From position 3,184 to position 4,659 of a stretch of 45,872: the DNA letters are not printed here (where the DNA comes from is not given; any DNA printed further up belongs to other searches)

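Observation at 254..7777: LacI-linked six-gene operon built around a DUF993 protein: candidate uncharacterised keto-sugar/glycoside pathway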

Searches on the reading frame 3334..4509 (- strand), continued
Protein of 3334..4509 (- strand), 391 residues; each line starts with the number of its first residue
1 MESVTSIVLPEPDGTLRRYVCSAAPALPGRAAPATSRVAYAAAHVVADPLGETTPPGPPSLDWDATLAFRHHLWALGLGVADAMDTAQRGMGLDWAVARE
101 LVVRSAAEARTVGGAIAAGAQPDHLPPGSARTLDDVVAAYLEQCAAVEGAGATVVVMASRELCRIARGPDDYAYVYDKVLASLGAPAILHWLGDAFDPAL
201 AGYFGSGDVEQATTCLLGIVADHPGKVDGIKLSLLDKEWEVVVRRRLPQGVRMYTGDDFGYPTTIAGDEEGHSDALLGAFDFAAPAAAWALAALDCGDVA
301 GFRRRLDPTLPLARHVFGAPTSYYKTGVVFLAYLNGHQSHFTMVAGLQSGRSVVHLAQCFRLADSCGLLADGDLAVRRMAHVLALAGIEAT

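Call 38: predict_structure(alignment_id=A1)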
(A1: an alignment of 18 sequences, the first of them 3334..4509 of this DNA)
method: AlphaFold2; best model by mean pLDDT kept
length: 391 residues; sequences in the alignment: 18
mean_pLDDT: 85.1   pTM: 0.87
mean pLDDT of the five models: 85.1, 84.8, 84.4, 81.2, 80.2
residues with pLDDT >= 90: 171; 70-90: 166; 50-70: 49; < 50: 5
segments of 3 or more residues with pLDDT < 50: none
pLDDT, mean of each block of 10 residues (from residue 1): 79 92 80 89 84 71 90 94 63 81 95 93 85 96 95 93 94 97 96 77 87 94 94 75 85 75 68 71 87 90 89 80 77 89 61 86 92 92 85 70
secondary structure, 60 per line:
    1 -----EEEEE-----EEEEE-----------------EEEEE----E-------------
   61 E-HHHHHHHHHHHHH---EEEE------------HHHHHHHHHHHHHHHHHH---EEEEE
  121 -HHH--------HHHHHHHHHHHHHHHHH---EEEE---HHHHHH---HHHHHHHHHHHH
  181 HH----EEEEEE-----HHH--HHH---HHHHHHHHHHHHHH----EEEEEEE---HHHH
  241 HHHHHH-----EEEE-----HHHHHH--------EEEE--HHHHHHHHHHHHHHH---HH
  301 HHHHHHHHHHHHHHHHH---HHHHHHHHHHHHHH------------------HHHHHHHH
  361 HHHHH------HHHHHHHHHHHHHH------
elements in order: E6-10 E16-20 E38-42 H63-75 E79-82 H95-112 E116-120 H133-149 E153-156 H160-165 H169-182 E187-192 H209-222 E227-233 H237-246 E252-255 H261-266 E275-278 H281-295 H299-317 H321-334 H353-365 H372-385

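Call 40: fold_search(model_id=the predicted structure, library=pdb)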
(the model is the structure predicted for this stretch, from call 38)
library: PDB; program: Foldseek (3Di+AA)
matches with E <= 10: 1741; with E <= 0.001: 123
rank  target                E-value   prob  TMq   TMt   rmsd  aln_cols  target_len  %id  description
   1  4dnh                  6.5e-43  1.00  0.93  0.94   2.0       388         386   57  Crystal structure of hypothetical protein SMc04132 from Sinorhizobium meliloti 1021 (released 2012-03-28)
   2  3e96_A                2.9e-09  1.00  0.57  0.74   5.9       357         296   12  Crystal structure of dihydrodipicolinate synthase from bacillus clausii (released 2008-09-02)
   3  3d0c_B                3.9e-09  1.00  0.53  0.68   7.5       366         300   14  Crystal structure of dihydrodipicolinate synthase from Oceanobacillus iheyensis at 1.9 A resolution (released 2008-05-13)
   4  3na8_D                6.8e-09  1.00  0.60  0.79   4.2       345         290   15  Crystal Structure of a putative dihydrodipicolinate synthetase from Pseudomonas aeruginosa (released 2011-06-01)
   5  3d0c_A                7.2e-09  1.00  0.55  0.69   7.5       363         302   14  Crystal structure of dihydrodipicolinate synthase from Oceanobacillus iheyensis at 1.9 A resolution (released 2008-05-13)
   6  3si9_B                7.6e-09  1.00  0.63  0.83   3.3       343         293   16  Crystal structure of Dihydrodipicolinate Synthase from Bartonella Henselae (released 2011-06-29)
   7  7loy_A                9.0e-09  1.00  0.63  0.82   3.2       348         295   14  Dihydrodipicolinate synthase with pyruvate from Candidatus Liberibacter solanacearum (released 2021-03-03)
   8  3si9_A                1.1e-08  1.00  0.64  0.83   3.3       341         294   16  Crystal structure of Dihydrodipicolinate Synthase from Bartonella Henselae (released 2011-06-29)
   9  3na8_A                1.6e-08  1.00  0.59  0.77   4.7       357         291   16  Crystal Structure of a putative dihydrodipicolinate synthetase from Pseudomonas aeruginosa (released 2011-06-01)
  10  4i7u_B                1.7e-08  1.00  0.62  0.78   3.5       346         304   14  Dihydrodipicolinate Synthase of Agrobacterium tumefaciens (released 2013-12-04)
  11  2r8w_B                1.7e-08  1.00  0.61  0.78   3.8       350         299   14  The crystal structure of dihydrodipicolinate synthase (Atu0899) from Agrobacterium tumefaciens str. C58 (released 2007-09-25)
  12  3flu_D                2.2e-08  1.00  0.61  0.79   3.8       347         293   15  Crystal structure of dihydrodipicolinate synthase from the pathogen Neisseria meningitidis (released 2009-06-23)
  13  4fha_A                2.7e-08  1.00  0.56  0.70   3.7       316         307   16  Structure of Dihydrodipicolinate Synthase from Streptococcus pneumoniae,bound to pyruvate and lysine (released 2013-09-18)
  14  3pb2_F                3.1e-08  1.00  0.62  0.80   3.8       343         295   13  Characterisation of the first monomeric dihydrodipicolinate synthase variant reveals evolutionary insights (released 2011-11-23)
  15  3e96_B                3.6e-08  1.00  0.63  0.81   3.3       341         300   12  Crystal structure of dihydrodipicolinate synthase from bacillus clausii (released 2008-09-02)
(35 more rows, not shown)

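Call 50: find_encoding_contigs(protein=P0106, flank=9000, max_places=1)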
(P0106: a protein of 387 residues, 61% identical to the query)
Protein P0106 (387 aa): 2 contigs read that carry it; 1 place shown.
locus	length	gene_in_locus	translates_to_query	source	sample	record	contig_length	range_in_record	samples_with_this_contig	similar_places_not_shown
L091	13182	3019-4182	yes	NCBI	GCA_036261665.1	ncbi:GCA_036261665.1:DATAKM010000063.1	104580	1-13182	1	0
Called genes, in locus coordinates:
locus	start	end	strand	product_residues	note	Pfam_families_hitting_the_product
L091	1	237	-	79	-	?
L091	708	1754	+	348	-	PF00356:LacI, PF00532:Peripla_BP_1, PF13407:Peripla_BP_4, PF13377:Peripla_BP_3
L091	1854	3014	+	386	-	PF01408:GFO_IDH_MocA, PF02894:GFO_IDH_MocA_C, PF22725:GFO_IDH_MocA_C3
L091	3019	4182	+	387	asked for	PF06187:DUF993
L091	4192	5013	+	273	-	PF01261:AP_endonuc_2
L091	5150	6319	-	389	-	PF13378:MR_MLE_C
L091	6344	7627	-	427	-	PF07690:MFS_1, PF00083:Sugar_tr (weak), PF12832:MFS_1_like, PF13347:MFS_2, PF00083:Sugar_tr (weak), PF07690:MFS_1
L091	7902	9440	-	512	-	PF16257:UxaE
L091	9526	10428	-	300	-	-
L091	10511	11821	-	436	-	PF01408:GFO_IDH_MocA, PF02894:GFO_IDH_MocA_C, PF22725:GFO_IDH_MocA_C3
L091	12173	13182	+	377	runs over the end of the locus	PF00356:LacI, PF13407:Peripla_BP_4, PF00532:Peripla_BP_1 (faint), PF13377:Peripla_BP_3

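Call 51: find_encoding_contigs(protein=P0019, flank=9000, max_places=1)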
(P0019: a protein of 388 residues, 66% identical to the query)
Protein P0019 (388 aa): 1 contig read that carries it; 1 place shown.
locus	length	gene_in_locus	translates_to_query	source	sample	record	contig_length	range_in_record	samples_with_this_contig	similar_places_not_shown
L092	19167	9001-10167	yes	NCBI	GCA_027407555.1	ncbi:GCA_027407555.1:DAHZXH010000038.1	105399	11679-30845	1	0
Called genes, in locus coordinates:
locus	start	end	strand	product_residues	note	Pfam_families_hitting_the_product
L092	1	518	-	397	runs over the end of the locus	PF01408:GFO_IDH_MocA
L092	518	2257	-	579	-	-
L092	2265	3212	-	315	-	PF00528:BPD_transp_1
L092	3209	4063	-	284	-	PF00528:BPD_transp_1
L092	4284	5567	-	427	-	PF01547:SBP_bac_1, PF13416:SBP_bac_8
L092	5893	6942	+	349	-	PF00356:LacI, PF00532:Peripla_BP_1, PF13407:Peripla_BP_4, PF13377:Peripla_BP_3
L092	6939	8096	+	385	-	PF01408:GFO_IDH_MocA, PF02894:GFO_IDH_MocA_C, PF22725:GFO_IDH_MocA_C3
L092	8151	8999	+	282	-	PF01261:AP_endonuc_2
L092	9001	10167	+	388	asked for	PF06187:DUF993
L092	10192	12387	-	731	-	PF16875:Glyco_hydro_36N, PF02065:Melibiase, PF16874:Glyco_hydro_36C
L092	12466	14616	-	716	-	PF02065:Melibiase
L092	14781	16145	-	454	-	PF01547:SBP_bac_1, PF13416:SBP_bac_8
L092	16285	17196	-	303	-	PF00528:BPD_transp_1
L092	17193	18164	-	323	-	PF00528:BPD_transp_1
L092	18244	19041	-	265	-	PF00392:GntR (weak), PF01047:MarR (faint), PF08220:HTH_DeoR, PF08279:HTH_11 (weak), PF25213:HVO_A0261_N (weak), PF00455:DeoRC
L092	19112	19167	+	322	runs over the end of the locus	PF16285:DUF4931_N (weak), PF01087:GalP_UDP_transf, PF02744:GalP_UDP_tr_C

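Call 52: find_encoding_contigs(protein=P0093, flank=9000, max_places=1)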
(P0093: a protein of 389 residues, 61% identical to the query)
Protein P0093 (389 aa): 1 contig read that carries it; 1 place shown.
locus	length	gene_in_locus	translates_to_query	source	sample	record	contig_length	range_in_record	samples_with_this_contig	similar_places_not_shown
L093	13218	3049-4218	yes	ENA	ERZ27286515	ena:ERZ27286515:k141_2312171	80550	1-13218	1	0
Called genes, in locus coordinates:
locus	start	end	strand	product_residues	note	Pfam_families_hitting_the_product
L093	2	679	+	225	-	?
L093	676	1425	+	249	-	PF00106:adh_short, PF01370:Epimerase (weak), PF08659:KR, PF13561:adh_short_C2, PF23441:SDR (weak)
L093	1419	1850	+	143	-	PF01575:MaoC_dehydratas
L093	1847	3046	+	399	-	PF02515:CoA_transf_3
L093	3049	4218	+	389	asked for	PF06187:DUF993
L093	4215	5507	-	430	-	PF00890:FAD_binding_2 (weak), PF01134:GIDA (weak), PF01266:DAO (weak), PF07992:Pyr_redox_2 (faint), PF12831:FAD_oxidored, PF13450:NAD_binding_8 (faint)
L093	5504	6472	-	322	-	PF02126:PTE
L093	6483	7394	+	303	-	PF00480:ROK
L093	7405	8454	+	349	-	PF01408:GFO_IDH_MocA, PF22725:GFO_IDH_MocA_C3, PF02894:GFO_IDH_MocA_C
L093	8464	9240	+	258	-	PF13580:SIS_2, PF10740:DUF2529 (faint)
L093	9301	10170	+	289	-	-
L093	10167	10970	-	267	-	PF00795:CN_hydrolase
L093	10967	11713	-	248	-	PF07722:Peptidase_C26, PF00117:GATase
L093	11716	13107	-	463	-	PF00120:Gln-synt_C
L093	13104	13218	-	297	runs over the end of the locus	PF08240:ADH_N, PF00107:ADH_zinc_N (faint), PF13602:ADH_zinc_N_2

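Call 69: search_protein_families(library=pfam, proteins=[L016:7458-8840:-, L016:6443-7444:-, L016:11162-11893:+, L016:11869-12879:+, L016:12876-13622:+, L016:13737-15734:+, L006:5569-6615:+, L006:6612-7622:+, L030:73-849:+, L030:867-1688:+], max_evalue=0.001)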
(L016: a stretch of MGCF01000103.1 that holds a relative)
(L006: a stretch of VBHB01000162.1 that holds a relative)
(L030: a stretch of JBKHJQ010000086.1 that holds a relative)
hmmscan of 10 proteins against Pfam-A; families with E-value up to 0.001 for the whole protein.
L016:7458-8840:- (460 aa): 1 family
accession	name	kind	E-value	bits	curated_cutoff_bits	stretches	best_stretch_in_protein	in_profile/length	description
PF00291.31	PALP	-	8e-45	153.9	35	1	82-421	4-295/295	Pyridoxal-phosphate dependent enzyme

L016:6443-7444:- (333 aa): 3 families
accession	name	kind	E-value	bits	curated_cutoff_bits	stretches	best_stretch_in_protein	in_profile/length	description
PF09084.16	NMT1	-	4.4e-07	30.5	20.5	1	100-264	59-216/216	NMT1/THI5 like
PF13379.11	NMT1_2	-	4e-06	27.3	24.7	1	102-267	105-247/252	NMT1-like family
PF12974.12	Phosphonate-bd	-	3.7e-05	23.7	27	1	111-200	83-173/242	ABC transporter, phosphonate, periplasmic substrate-binding protein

L016:11162-11893:+ (243 aa): 5 families
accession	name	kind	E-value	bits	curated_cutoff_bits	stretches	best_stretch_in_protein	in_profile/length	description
PF13489.12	Methyltransf_23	-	2.1e-14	54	27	1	38-151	15-123/164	Methyltransferase domain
PF08242.18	Methyltransf_12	-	4.7e-13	50.1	30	1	50-135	1-89/98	Methyltransferase domain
PF13649.12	Methyltransf_25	-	5.3e-12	46.7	27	1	49-129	1-84/97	Methyltransferase domain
PF08241.18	Methyltransf_11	-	4e-11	43.8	21.2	1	50-133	1-82/95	Methyltransferase domain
PF13847.12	Methyltransf_31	-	4.8e-10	39.7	27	1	45-144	3-109/145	Methyltransferase domain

L016:11869-12879:+ (336 aa): 5 families
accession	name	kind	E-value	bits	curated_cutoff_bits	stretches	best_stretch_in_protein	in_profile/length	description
PF22725.1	GFO_IDH_MocA_C3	-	1.2e-26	93.6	27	1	135-257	3-123/124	GFO/IDH/MocA C-terminal domain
PF01408.29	GFO_IDH_MocA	-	5.4e-23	82.4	24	1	10-125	3-120/120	Oxidoreductase family, NAD-binding Rossmann fold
PF02894.22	GFO_IDH_MocA_C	-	3.4e-16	60.1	22.9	1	137-331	1-214/218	Oxidoreductase family, C-terminal alpha/beta domain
PF00899.27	ThiF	-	0.00011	21.9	28.1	1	9-40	22-53/238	ThiF family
PF03435.24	Sacchrp_dh_NADP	-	0.00025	21.8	25.1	1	11-95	2-96/129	Saccharopine dehydrogenase NADP binding domain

L016:12876-13622:+ (248 aa): 3 families
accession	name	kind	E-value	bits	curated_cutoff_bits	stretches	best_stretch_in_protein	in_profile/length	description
PF13561.12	adh_short_C2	-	1.4e-58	198.7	27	1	14-245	4-234/236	Enoyl-(Acyl carrier protein) reductase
PF00106.31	adh_short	-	7e-51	172.9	26.6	1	7-196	1-189/195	short chain dehydrogenase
PF08659.16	KR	-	1.3e-15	58.2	22.6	1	10-171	4-164/180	KR domain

L016:13737-15734:+ (665 aa): 6 families
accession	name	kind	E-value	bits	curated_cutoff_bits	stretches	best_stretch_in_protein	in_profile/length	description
PF12806.12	Acyl-CoA_dh_C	-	1.7e-26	93.2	30.3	1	525-657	1-124/124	Acetyl-CoA dehydrogenase C-terminal like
PF00441.29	Acyl-CoA_dh_1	-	1.4e-23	84.2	22.4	1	339-510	2-146/150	Acyl-CoA dehydrogenase, C-terminal domain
PF02770.24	Acyl-CoA_dh_M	-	8.9e-13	48.7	33.3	1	215-323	2-95/97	Acyl-CoA dehydrogenase, middle domain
PF02771.21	Acyl-CoA_dh_N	-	7.2e-09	36.5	22.9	1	89-209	2-112/113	Acyl-CoA dehydrogenase, N-terminal domain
PF22924.1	ACOX_C_alpha1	-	9.1e-09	35.8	27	1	348-506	4-161/169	Acyl-CoA oxidase, C-alpha1 domain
PF08028.16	Acyl-CoA_dh_2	-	4.7e-06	27.4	22.7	1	360-502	8-133/134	Acyl-CoA dehydrogenase, C-terminal domain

L006:5569-6615:+ (348 aa): 1 family
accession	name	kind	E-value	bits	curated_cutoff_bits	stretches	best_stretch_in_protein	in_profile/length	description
PF01717.24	Meth_synt_2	-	3.3e-18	66.5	21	1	26-326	33-319/324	Cobalamin-independent synthase, Catalytic domain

L006:6612-7622:+ (336 aa): 1 family
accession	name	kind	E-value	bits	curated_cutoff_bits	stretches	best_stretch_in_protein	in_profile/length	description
PF00296.26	Bac_luciferase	-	7.9e-52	177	27.9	1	1-296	1-270/314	Luciferase-like monooxygenase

L030:73-849:+ (258 aa): 2 families
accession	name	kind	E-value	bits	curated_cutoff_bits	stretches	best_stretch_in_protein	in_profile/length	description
PF00378.25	ECH_1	-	1.8e-58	198.3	27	1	11-257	4-250/251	Enoyl-CoA hydratase/isomerase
PF16113.10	ECH_2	-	1e-33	117.7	27.2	2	22-183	11-174/335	Enoyl-CoA hydratase/isomerase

L030:867-1688:+ (273 aa): 3 families
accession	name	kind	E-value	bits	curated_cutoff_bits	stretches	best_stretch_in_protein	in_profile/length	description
PF08501.16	Shikimate_dh_N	-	6.5e-22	78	27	1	1-82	2-83/83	Shikimate dehydrogenase substrate binding domain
PF18317.6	SDH_C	-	3.7e-11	43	25.8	1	235-265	1-31/31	Shikimate 5'-dehydrogenase C-terminal domain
PF01488.26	Shikimate_DH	-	9.8e-09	35.8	24.3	1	110-160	9-59/138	Shikimate / quinate 5-dehydrogenase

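Call 71: find_encoding_contigs(protein=P0100, flank=8000, max_places=1)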
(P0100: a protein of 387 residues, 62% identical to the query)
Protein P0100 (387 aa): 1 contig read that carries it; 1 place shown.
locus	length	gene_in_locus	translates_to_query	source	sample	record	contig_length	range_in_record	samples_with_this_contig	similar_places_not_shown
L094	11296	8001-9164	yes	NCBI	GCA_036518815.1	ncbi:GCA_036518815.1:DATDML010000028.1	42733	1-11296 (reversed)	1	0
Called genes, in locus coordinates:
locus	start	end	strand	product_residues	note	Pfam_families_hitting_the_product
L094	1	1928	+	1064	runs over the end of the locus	PF13191:AAA_16, PF00211:Guanylate_cyc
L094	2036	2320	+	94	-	-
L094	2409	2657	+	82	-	-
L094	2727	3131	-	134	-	PF21619:DUF6855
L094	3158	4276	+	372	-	PF00144:Beta-lactamase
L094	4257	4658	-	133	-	PF00903:Glyoxalase, PF13468:Glyoxalase_3 (weak), PF13669:Glyoxalase_4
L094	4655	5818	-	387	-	PF02515:CoA_transf_3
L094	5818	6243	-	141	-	PF01575:MaoC_dehydratas, PF13452:FAS1_DH_region (faint), PF03061:4HBT (weak)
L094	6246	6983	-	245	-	PF00106:adh_short, PF01370:Epimerase, PF08659:KR, PF23441:SDR, PF13561:adh_short_C2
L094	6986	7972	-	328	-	PF00296:Bac_luciferase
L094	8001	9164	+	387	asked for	PF06187:DUF993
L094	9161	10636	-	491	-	PF01425:Amidase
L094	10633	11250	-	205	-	PF01081:Aldolase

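Call 72: find_encoding_contigs(protein=P0089, flank=8000, max_places=1)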
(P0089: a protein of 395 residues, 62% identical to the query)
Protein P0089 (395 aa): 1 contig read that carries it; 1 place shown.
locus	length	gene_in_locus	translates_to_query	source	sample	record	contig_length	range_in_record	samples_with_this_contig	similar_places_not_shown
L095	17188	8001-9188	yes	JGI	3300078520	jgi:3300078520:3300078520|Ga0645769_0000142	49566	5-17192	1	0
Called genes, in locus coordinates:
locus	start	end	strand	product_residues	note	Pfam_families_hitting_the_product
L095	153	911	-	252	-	PF14329:DUF4386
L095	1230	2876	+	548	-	PF13424:TPR_12 (faint), PF00196:GerE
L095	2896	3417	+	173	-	-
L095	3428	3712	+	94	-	-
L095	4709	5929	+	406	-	PF00144:Beta-lactamase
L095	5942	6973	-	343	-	PF01073:3Beta_HSD, PF01370:Epimerase, PF02719:Polysacc_synt_2, PF16363:GDP_Man_Dehyd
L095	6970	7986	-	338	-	PF00296:Bac_luciferase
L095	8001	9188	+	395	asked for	PF06187:DUF993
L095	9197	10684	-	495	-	PF01425:Amidase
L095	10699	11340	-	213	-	PF01081:Aldolase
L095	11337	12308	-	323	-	PF00294:PfkB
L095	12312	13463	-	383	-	PF01168:Ala_racemase_N (weak), PF14031:D-ser_dehydrat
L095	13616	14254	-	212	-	PF00857:Isochorismatase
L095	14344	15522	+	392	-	-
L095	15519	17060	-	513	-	PF07969:Amidohydro_3, PF01979:Amidohydro_1 (faint), PF07969:Amidohydro_3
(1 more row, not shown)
